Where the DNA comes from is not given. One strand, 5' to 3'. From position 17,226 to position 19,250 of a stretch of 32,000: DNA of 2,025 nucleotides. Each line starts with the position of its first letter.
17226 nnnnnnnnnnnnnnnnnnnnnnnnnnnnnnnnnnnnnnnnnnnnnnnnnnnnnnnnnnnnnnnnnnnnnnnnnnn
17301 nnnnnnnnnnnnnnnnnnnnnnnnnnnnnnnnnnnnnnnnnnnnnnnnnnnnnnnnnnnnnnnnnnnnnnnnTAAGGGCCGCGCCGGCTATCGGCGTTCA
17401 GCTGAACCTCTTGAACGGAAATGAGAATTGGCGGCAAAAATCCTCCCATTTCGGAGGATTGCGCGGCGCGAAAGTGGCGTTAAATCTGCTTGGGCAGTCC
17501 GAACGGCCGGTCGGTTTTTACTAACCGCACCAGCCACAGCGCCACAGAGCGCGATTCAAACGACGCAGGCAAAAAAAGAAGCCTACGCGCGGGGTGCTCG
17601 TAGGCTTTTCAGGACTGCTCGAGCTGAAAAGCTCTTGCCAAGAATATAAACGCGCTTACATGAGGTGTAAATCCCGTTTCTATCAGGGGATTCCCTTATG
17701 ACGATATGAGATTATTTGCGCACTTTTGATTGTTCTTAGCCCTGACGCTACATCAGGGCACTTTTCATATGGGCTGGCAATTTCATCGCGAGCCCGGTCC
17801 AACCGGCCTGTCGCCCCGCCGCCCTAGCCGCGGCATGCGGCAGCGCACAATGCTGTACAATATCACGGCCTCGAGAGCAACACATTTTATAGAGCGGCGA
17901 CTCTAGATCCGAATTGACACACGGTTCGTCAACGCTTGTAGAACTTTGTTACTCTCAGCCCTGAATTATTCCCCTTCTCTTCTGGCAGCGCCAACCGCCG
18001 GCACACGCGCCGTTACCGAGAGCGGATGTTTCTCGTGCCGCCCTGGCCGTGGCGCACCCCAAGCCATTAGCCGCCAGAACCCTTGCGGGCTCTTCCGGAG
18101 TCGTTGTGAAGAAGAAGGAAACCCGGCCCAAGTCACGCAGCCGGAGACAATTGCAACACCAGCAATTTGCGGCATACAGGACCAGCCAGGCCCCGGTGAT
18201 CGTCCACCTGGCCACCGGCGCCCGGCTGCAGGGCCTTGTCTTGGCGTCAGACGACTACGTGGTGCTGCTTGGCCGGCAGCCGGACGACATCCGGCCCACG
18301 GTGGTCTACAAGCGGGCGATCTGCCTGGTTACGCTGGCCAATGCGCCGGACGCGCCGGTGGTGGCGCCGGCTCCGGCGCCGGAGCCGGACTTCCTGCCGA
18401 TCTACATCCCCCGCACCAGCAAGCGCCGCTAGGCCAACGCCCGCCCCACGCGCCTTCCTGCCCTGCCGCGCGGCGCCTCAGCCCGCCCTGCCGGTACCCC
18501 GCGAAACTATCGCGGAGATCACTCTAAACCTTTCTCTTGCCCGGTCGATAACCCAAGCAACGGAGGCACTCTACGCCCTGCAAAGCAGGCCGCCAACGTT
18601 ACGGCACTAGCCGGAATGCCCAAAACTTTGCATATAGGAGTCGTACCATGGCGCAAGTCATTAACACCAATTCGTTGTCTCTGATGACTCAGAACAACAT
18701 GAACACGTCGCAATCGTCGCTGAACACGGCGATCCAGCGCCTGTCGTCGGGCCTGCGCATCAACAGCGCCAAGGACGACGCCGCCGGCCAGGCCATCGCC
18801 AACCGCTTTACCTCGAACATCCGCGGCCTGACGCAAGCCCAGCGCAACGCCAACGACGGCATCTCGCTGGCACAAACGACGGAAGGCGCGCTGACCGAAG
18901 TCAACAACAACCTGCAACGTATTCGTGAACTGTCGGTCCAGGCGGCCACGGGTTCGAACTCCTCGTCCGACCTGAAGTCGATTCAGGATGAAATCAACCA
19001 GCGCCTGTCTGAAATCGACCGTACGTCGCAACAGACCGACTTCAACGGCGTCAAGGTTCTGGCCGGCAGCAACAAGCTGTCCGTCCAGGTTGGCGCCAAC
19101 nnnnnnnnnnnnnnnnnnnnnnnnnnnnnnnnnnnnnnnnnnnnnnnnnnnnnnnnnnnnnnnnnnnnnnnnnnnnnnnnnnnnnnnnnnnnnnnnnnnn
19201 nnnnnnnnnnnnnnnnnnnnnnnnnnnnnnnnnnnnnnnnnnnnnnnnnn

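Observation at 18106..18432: Divergent Hfq-like Sm protein encoded immediately upstream of the flagellin gene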

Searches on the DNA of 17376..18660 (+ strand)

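Call 44: search_dna_similar(query=window:17376-18660:+, collection=plasmids, mode=distant, max_rows=15)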
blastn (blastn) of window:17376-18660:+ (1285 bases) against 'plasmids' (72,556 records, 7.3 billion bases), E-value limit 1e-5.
Records with a match: 4; places in all: 4; records where one place covers at least 80% of the query: 0.
Best place of each record, by identity: 60-80% 4.
By first word of the organism name: Cupriavidus 4.
By predicted mobility (MOB-suite, as given by PLSDB): mobilizable 3; non-mobilizable 1.
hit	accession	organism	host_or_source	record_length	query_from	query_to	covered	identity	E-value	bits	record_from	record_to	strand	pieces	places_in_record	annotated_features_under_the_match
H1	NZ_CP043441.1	Cupriavidus campinensis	cell culture,soil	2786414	158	1285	63%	73.2%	3e-72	459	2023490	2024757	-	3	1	none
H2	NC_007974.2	Cupriavidus metallidurans CH34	-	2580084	198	1285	61%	74.0%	9e-66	456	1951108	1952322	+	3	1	none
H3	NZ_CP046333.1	Cupriavidus metallidurans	sedimentation pond in a zinc factory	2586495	198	1285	61%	74.0%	9e-66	456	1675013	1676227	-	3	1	none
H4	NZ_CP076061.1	Cupriavidus sp. EM10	Pure-cultured cell,sewage water sludge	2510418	187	1285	55%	76.6%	3e-39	508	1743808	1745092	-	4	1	none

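Call 45: get_annotated_region(hit=H2, flank=3000)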
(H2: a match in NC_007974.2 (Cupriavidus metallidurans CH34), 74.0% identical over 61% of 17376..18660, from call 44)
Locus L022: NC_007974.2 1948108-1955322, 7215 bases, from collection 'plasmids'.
description: Cupriavidus metallidurans CH34 megaplasmid, complete sequence
organism: Cupriavidus metallidurans CH34 (NCBI taxid 266264)
taxonomy: Bacteria; Pseudomonadota; Betaproteobacteria; Burkholderiales; Burkholderiaceae; Cupriavidus; Cupriavidus metallidurans; Cupriavidus metallidurans CH34
host: -; source: -; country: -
typing (MOB-suite, as given by PLSDB): mobilizable; replicon rep_cluster_104,rep_cluster_1581,rep_cluster_80; relaxase MOBP,MOBP
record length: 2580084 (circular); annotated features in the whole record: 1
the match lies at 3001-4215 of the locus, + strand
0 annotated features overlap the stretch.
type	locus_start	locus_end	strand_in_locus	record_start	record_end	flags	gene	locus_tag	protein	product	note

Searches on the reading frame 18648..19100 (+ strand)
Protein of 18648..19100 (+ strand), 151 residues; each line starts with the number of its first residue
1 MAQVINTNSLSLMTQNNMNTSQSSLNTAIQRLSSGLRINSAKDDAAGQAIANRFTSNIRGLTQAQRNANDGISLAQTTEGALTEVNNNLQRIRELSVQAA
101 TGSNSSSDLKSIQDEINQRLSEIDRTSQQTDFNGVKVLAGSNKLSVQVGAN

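Call 93: search_dna_similar(query=window:18648-19100:+, collection=plasmids, mode=protein, max_rows=40, rows=spread, max_evalue=1e-30)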
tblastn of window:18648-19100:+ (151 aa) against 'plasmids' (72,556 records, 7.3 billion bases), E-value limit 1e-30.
Records with a match: 90; places in all: 117; records where one place covers at least 80% of the query: 89.
Best place of each record, by identity: 80-90% 14; 60-80% 52; <60% 24.
By first word of the organism name: Pantoea 29; Salmonella 16; Escherichia 11; Paraburkholderia 8; Cupriavidus 4; Bacillus 3; Citrobacter 2; Proteus 2; Pseudomonas 2; Sphingomonas 2; and 11 more.
By predicted mobility (MOB-suite, as given by PLSDB): non-mobilizable 73; conjugative 9; mobilizable 8.
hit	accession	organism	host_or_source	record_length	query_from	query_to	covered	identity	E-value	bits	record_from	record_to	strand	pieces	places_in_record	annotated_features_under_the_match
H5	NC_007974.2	Cupriavidus metallidurans CH34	-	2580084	1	150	99%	85.4%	6e-74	246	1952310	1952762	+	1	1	none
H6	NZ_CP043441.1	Cupriavidus campinensis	cell culture,soil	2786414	1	151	100%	84.8%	2e-75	250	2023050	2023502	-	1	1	none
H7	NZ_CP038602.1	Salmonella enterica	Homo sapiens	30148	1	151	100%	81.5%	3e-72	241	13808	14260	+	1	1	flagellin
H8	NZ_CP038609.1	Salmonella enterica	food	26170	1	151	100%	81.5%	4e-72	241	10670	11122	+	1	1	flagellin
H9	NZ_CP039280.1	Salmonella enterica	food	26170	1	151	100%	81.5%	4e-72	241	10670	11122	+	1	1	flagellin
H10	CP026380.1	Salmonella enterica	chromosomal DNA,bacterial culture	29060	1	151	100%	81.5%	4e-72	241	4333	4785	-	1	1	flagellin FliC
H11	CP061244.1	Escherichia coli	Homo sapiens,cell culture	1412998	1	151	100%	79.5%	3e-71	238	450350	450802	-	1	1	none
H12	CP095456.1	Escherichia coli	pig,cell culture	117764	1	151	100%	79.5%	4e-71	238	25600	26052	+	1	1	FliC/FljB family flagellin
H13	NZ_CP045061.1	Salmonella enterica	almond drupe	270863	1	151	100%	79.5%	9e-71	237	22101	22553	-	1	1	FliC/FljB family flagellin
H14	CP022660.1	Salmonella enterica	river water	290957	1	151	100%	79.5%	9e-71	237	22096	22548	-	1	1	flagellin FliC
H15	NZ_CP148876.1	Salmonella enterica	Homo sapiens,single cell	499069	1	151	100%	79.5%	1e-70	237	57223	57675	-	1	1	FliC/FljB family flagellin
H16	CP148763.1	Salmonella enterica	Pig,single cell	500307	1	151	100%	79.5%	1e-70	237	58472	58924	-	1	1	FliC/FljB family flagellin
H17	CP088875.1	Escherichia coli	Homo sapiens,blood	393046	1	151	100%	78.8%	1e-70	236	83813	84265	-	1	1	FliC/FljB family flagellin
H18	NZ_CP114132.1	Escherichia coli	pig,gut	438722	1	151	100%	78.1%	8e-70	234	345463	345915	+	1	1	FliC/FljB family flagellin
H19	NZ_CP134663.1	Escherichia coli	Larus michahellis,bacteria,cloaca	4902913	1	151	100%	77.5%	2e-69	233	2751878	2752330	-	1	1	none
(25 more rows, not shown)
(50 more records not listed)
